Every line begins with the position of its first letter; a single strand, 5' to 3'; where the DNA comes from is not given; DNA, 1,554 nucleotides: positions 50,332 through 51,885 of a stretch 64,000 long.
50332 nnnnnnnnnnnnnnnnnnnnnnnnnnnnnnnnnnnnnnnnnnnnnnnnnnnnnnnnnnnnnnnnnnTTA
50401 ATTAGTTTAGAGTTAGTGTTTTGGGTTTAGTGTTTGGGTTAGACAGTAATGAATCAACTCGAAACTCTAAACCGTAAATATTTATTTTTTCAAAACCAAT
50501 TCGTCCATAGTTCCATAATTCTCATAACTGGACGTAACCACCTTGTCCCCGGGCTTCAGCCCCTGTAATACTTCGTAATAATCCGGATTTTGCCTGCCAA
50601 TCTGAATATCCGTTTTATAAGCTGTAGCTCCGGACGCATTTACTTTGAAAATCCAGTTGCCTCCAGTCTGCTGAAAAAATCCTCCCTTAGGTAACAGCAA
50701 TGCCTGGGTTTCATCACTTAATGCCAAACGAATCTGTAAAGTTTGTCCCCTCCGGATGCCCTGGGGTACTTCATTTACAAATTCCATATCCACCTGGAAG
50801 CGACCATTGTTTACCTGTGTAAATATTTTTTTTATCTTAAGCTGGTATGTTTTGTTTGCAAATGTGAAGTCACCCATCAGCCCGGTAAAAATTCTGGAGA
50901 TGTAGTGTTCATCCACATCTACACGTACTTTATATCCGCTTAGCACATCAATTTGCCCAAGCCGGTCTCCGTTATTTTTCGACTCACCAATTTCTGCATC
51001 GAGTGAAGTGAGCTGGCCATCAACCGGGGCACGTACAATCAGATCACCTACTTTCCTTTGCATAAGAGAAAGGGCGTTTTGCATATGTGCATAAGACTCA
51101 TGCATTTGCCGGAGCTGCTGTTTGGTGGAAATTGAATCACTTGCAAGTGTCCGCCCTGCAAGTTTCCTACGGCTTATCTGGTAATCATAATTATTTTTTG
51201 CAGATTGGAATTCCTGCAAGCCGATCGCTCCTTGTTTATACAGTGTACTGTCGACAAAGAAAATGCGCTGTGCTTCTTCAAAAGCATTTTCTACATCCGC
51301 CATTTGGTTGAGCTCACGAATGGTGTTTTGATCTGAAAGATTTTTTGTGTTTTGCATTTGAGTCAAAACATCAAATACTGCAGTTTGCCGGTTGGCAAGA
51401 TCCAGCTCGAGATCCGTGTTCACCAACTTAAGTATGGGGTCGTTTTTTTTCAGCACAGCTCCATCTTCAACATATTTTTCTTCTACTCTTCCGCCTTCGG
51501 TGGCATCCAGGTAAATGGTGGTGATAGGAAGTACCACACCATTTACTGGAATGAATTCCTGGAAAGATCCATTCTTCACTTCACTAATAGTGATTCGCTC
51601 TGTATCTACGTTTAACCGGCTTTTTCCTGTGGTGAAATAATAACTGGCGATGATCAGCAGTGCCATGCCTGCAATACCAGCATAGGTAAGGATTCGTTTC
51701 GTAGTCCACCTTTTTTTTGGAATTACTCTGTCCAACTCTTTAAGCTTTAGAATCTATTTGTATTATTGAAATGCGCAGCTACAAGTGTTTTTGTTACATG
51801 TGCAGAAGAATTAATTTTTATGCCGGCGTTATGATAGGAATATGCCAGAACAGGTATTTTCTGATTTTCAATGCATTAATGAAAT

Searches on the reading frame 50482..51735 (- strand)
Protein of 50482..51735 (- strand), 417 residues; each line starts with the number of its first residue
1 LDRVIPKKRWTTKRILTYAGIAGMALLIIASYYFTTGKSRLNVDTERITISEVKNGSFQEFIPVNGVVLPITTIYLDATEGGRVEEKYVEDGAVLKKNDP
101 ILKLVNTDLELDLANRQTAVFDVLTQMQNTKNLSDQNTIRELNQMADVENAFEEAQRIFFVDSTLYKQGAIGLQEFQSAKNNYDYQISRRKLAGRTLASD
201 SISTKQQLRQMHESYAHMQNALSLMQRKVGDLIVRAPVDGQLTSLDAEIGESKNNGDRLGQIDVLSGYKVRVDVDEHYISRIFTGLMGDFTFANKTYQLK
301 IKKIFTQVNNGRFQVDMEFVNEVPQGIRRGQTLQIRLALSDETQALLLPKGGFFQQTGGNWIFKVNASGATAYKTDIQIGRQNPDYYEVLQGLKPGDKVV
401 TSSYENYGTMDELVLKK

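Call 6: search_protein_families(library=pfam, proteins=[window:50482-51735:-])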
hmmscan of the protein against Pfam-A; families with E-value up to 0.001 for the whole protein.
window:50482-51735:- (417 aa): 2 families
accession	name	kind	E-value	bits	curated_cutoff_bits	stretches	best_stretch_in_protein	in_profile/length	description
PF13437.12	HlyD_3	-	4.1e-11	44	22.2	1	234-318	2-92/106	HlyD family secretion protein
PF16576.10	HlyD_D23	-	2e-06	27.7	30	1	179-309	59-189/214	Barrel-sandwich domain of CusB or HlyD membrane-fusion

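Call 15: find_homologous_proteins(query=window:50482-51735:-)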
Query window:50482-51735:- (417 aa): 8000 proteins with E <= 0.001 among 8000 candidates; the best 120 are listed.
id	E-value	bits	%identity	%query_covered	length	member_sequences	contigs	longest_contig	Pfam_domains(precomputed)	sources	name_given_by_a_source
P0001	4.8e-271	916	100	100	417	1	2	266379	PF25989.1,PF25967.1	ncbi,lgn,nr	ncbi:MAG: efflux RND transporter periplasmic adaptor subunit [Chitinophagales bacterium]|nr:efflux R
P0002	1.8e-236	803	86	100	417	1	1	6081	PF25967.1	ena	-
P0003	7.9e-235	797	86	100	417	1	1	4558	PF25989.1,PF25967.1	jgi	jgi:HlyD family secretion protein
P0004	8.9e-235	797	86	100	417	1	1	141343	PF25989.1,PF25967.1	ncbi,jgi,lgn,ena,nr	ncbi:MAG TPA: efflux RND transporter periplasmic adaptor subunit [Chitinophagales bacterium]|nr:effl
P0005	1.5e-234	796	87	100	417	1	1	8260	PF25989.1,PF25967.1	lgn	-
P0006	3.9e-234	795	86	100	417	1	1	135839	PF25989.1,PF25967.1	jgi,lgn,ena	-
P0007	2.2e-233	792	86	100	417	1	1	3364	PF25989.1,PF25967.1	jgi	jgi:HlyD family secretion protein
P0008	1.8e-232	789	85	100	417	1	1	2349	PF25967.1,PF25917.1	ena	-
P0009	2.4e-232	789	85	100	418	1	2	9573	PF25989.1,PF25967.1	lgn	-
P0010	5.6e-232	788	84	100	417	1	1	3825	PF25989.1,PF25967.1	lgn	-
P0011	2.9e-231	785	85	100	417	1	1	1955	PF25989.1,PF25967.1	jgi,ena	-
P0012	2.4e-227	773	86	97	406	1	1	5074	PF25989.1,PF25967.1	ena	-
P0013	3.3e-225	765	86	96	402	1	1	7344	PF25967.1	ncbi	-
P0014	6.4e-222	755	80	100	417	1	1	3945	-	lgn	-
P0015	4.2e-219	745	83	95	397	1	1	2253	-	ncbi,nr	ncbi:MAG TPA: HlyD family efflux transporter periplasmic adaptor subunit, partial [Puia sp.]|nr:HlyD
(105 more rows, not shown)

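Call 16: find_related_loci(query=window:50482-51735:-, collection=genome_contigs, flank=10000)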
Query window:50482-51735:- (417 aa) in genome_contigs; peptide patterns used: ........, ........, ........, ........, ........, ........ (x = any residue, [..] = any of these).
428 stretches matched a pattern; 395 encode a relative of the query (tblastn E <= 1e-3); the best 80 are kept; 80 distinct loci.
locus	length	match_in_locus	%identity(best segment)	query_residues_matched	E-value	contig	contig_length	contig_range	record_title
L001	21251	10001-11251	86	1-417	0e+0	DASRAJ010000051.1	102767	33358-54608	MAG TPA_asm: Chitinophagales bacterium isolate SMAG_U11115 k141_3446461, whole genome shotgun sequence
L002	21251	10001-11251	76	1-417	0e+0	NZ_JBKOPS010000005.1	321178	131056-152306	Rubrolithibacter danxiaensis strain SYSU DXS3258 NODE_5_length_321178_cov_79.760567, whole genome shotgun sequence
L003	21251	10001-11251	76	1-417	0e+0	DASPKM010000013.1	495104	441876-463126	MAG TPA_asm: Chitinophagaceae bacterium isolate SMAG_U12036 k141_899643, whole genome shotgun sequence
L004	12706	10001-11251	74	1-417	0e+0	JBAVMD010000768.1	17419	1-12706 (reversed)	MAG: Chitinophagaceae bacterium isolate MFD02377_ilm_asm_bin7 k127_220758, whole genome shotgun sequence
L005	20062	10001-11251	75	1-417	0e+0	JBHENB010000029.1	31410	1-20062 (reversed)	MAG: Chitinophagaceae bacterium isolate S4_bin.27.strict S4_NODE_29, whole genome shotgun sequence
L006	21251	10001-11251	74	1-417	0e+0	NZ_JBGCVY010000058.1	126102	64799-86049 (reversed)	MAG: Mucilaginibacter sp. isolate MAG_010 k141_45006, whole genome shotgun sequence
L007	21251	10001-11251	73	1-417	0e+0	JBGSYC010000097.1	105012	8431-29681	MAG: Flavihumibacter sp. isolate JTS-RE81 k141_3738036, whole genome shotgun sequence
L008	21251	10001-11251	74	1-417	0e+0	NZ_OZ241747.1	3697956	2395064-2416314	MAG: Mucilaginibacter sp. isolate 3d3be44a-3fb6-4c8a-808a-0f79c2c8dbc6 chromosome 1, complete sequence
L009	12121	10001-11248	73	1-416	0e+0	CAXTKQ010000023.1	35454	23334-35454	MAG TPA_asm: uncultured Sphingobacteriaceae bacterium isolate public_SRR12240179_metawrap_bin.1 genome assembly, contig:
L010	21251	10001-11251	73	1-417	0e+0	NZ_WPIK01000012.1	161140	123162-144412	Mucilaginibacter arboris strain HMF7410 12, whole genome shotgun sequence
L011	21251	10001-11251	73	1-417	0e+0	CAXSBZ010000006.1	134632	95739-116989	MAG: uncultured Sphingobacteriaceae bacterium isolate private_VT22_metawrap_bin.9 genome assembly, contig: private_VT22_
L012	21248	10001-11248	73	1-416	0e+0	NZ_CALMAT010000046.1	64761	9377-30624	MAG: uncultured Mucilaginibacter sp. isolate SRR12240180_bin.4_CONCOCT_v1.1_MAG NODE_213_length_64761_cov_5.167496, whol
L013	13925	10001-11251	73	1-417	0e+0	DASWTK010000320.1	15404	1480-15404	MAG TPA_asm: Chitinophagaceae bacterium isolate SMAG_U3573 k141_88267, whole genome shotgun sequence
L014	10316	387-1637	72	1-417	0e+0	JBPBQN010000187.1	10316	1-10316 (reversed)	MAG: Janthinobacterium lividum isolate 3300037009_metabat.5 3300037009_metabat.5_Ga0393353_0000267, whole genome shotgun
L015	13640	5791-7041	73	1-417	0e+0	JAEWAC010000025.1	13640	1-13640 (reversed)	MAG: Bacteroidetes bacterium isolate OH_PBB_197 k127_845961, whole genome shotgun sequence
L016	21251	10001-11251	72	1-417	0e+0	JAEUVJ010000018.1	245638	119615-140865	MAG: Chitinophagaceae bacterium isolate new MAG-378 k141_4308298, whole genome shotgun sequence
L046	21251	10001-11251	69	1-417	0e+0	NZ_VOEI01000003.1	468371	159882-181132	Mucilaginibacter achroorhodeus strain MJ1a contig3, whole genome shotgun sequence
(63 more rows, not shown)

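Call 22: search_protein_families(library=pfam, proteins=[L001:8324-9712:-, L001:6997-8334:-, L002:8408-9781:-, L002:7084-8460:-, L016:8287-9645:-, L016:6954-8297:-, L046:8367-9722:-, L046:7022-8377:-])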
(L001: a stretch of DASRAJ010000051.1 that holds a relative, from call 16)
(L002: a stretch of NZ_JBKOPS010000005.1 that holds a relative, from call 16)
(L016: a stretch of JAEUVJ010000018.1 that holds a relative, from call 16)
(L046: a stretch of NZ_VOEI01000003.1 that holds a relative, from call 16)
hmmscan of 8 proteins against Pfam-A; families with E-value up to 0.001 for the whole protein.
L001:8324-9712:- (462 aa): 11 families
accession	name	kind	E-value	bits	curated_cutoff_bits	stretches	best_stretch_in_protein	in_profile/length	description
PF00158.32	Sigma54_activat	-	3.9e-66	222.3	20.2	1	159-325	1-167/168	Sigma-54 interaction domain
PF14532.12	Sigma54_activ_2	-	1.5e-22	80.7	25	1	160-330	1-138/138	Sigma-54 interaction domain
PF00072.30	Response_reg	-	3.4e-22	79.2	30.2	1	17-132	1-111/111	Response regulator receiver domain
PF25601.1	AAA_lid_14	-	1.6e-20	73.1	27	1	331-408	1-78/87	AAA+ ATPase lid domain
PF02954.25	HTH_8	-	1.1e-13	51.1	22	1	420-460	2-42/42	Bacterial regulatory protein, Fis family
PF00004.35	AAA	-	6e-08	33.6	21.2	1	183-313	1-122/131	ATPase family associated with various cellular activities (AAA)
PF07728.20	AAA_5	-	9.6e-08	32.6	22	1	182-305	1-127/139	AAA domain (dynein-related subfamily)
PF07724.20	AAA_2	-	3.8e-07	30.7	27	1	181-320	4-137/166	AAA domain (Cdc48 subfamily)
PF18024.7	HTH_50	-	1.5e-06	28.2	27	1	420-462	8-49/50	Helix-turn-helix domain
PF01078.27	Mg_chelatase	-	7.7e-06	25.9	20.3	0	242-305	97-162/207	Magnesium chelatase, subunit ChlI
PF13556.12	HTH_30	-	0.00065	19.9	27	0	429-459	5-35/59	PucR C-terminal helix-turn-helix domain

L001:6997-8334:- (445 aa): 2 families
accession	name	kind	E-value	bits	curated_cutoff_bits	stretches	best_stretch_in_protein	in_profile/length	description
PF02518.31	HATPase_c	-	4.8e-20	72.5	26.4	1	341-443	2-105/111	Histidine kinase-, DNA gyrase B-, and HSP90-like ATPase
PF14501.12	HATPase_c_5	-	3.1e-05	24.3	22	1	346-433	7-90/102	GHKL domain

L002:8408-9781:- (457 aa): 10 families
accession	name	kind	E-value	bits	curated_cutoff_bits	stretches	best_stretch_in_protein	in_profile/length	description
PF00158.32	Sigma54_activat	-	2e-65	220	20.2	1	155-321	1-167/168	Sigma-54 interaction domain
PF00072.30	Response_reg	-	5.3e-21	75.3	30.2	1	15-129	1-110/111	Response regulator receiver domain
PF25601.1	AAA_lid_14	-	7.3e-21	74.2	27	1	327-398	1-72/87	AAA+ ATPase lid domain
PF14532.12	Sigma54_activ_2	-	6.9e-20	72.1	25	1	156-326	1-138/138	Sigma-54 interaction domain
PF02954.25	HTH_8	-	5.1e-13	49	22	1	416-455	3-42/42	Bacterial regulatory protein, Fis family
PF00004.35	AAA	-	4e-07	31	21.2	1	179-298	1-111/131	ATPase family associated with various cellular activities (AAA)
PF18024.7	HTH_50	-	8.9e-07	28.9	27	1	415-457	8-49/50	Helix-turn-helix domain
PF07728.20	AAA_5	-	3.4e-06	27.6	22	1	178-298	1-124/139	AAA domain (dynein-related subfamily)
PF07724.20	AAA_2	-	1.7e-05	25.4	27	1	177-308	4-136/166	AAA domain (Cdc48 subfamily)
PF01078.27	Mg_chelatase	-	0.00063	19.7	20.3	0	238-297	97-158/207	Magnesium chelatase, subunit ChlI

L002:7084-8460:- (458 aa): 3 families
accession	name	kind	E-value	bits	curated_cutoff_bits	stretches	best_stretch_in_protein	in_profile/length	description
PF02518.31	HATPase_c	-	4.4e-22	79.1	26.4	1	355-458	2-107/111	Histidine kinase-, DNA gyrase B-, and HSP90-like ATPase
PF14501.12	HATPase_c_5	-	1.8e-06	28.3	22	1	361-449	8-93/102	GHKL domain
PF00512.31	HisKA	-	0.00072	20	26.9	0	238-269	2-31/66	His Kinase A (phospho-acceptor) domain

L016:8287-9645:- (452 aa): 10 families
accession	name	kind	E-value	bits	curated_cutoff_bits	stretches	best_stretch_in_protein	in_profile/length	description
PF00158.32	Sigma54_activat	-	4.4e-68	228.7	20.2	1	149-315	1-167/168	Sigma-54 interaction domain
PF14532.12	Sigma54_activ_2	-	2.2e-22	80.2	25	1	150-320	1-138/138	Sigma-54 interaction domain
PF25601.1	AAA_lid_14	-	1.5e-21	76.5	27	1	321-398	1-78/87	AAA+ ATPase lid domain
PF00072.30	Response_reg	-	2.8e-20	73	30.2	1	8-123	1-111/111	Response regulator receiver domain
PF02954.25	HTH_8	-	1.6e-14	53.8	22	1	410-450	2-42/42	Bacterial regulatory protein, Fis family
PF07728.20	AAA_5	-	7.7e-08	32.9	22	1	172-292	1-124/139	AAA domain (dynein-related subfamily)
PF00004.35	AAA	-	4e-07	31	21.2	1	173-292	1-111/131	ATPase family associated with various cellular activities (AAA)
PF07724.20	AAA_2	-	1e-06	29.3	27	1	171-302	4-136/166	AAA domain (Cdc48 subfamily)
PF18024.7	HTH_50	-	2.2e-06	27.7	27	1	409-452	7-49/50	Helix-turn-helix domain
PF01078.27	Mg_chelatase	-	3.2e-06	27.1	20.3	1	170-291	22-158/207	Magnesium chelatase, subunit ChlI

L016:6954-8297:- (447 aa): 2 families
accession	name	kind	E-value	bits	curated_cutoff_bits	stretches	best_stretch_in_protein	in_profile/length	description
PF02518.31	HATPase_c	-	7.3e-21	75.1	26.4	1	343-445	2-105/111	Histidine kinase-, DNA gyrase B-, and HSP90-like ATPase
PF14501.12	HATPase_c_5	-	0.0002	21.7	22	1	349-438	8-93/102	GHKL domain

L046:8367-9722:- (451 aa): 10 families
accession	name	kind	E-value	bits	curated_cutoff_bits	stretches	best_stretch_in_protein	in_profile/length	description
PF00158.32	Sigma54_activat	-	3.2e-66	222.6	20.2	1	148-314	1-167/168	Sigma-54 interaction domain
PF14532.12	Sigma54_activ_2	-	1.3e-22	80.9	25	1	149-319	1-138/138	Sigma-54 interaction domain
PF25601.1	AAA_lid_14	-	5.9e-22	77.7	27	1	320-398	1-79/87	AAA+ ATPase lid domain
PF00072.30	Response_reg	-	3.4e-21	75.9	30.2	1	8-122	1-110/111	Response regulator receiver domain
PF02954.25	HTH_8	-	5.3e-14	52.1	22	1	409-449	2-42/42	Bacterial regulatory protein, Fis family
PF00004.35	AAA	-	3.5e-08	34.4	21.2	1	172-294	1-113/131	ATPase family associated with various cellular activities (AAA)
PF07728.20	AAA_5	-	8.6e-07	29.5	22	1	171-292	1-125/139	AAA domain (dynein-related subfamily)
PF07724.20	AAA_2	-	1.5e-06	28.8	27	1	170-301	4-136/166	AAA domain (Cdc48 subfamily)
PF18024.7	HTH_50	-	1.7e-05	24.8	27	1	410-451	9-49/50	Helix-turn-helix domain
PF01078.27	Mg_chelatase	-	0.00061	19.7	20.3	0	232-290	98-158/207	Magnesium chelatase, subunit ChlI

L046:7022-8377:- (451 aa): 2 families
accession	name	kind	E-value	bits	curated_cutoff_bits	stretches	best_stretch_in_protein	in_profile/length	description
PF02518.31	HATPase_c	-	2.5e-25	89.5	26.4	1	344-450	2-110/111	Histidine kinase-, DNA gyrase B-, and HSP90-like ATPase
PF14501.12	HATPase_c_5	-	2.2e-06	28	22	1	350-439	8-94/102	GHKL domain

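Call 33: find_encoding_contigs(protein=P0001, flank=1000, max_places=3)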
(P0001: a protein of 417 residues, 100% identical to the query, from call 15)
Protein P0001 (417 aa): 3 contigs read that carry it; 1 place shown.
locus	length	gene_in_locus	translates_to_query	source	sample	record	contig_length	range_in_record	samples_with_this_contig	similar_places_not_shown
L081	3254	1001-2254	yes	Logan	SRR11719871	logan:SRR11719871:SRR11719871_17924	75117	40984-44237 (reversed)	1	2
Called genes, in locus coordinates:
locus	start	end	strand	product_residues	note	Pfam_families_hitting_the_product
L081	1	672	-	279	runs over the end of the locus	PF00581:Rhodanese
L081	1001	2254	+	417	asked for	PF25989:YknX_C (faint), PF25967:RND-MFP_C (weak)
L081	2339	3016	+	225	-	PF02463:SMC_N (weak), PF00005:ABC_tran, PF13304:AAA_21 (faint)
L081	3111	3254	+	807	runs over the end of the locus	PF12704:MacB_PCD, PF02687:FtsX, PF12704:MacB_PCD, PF02687:FtsX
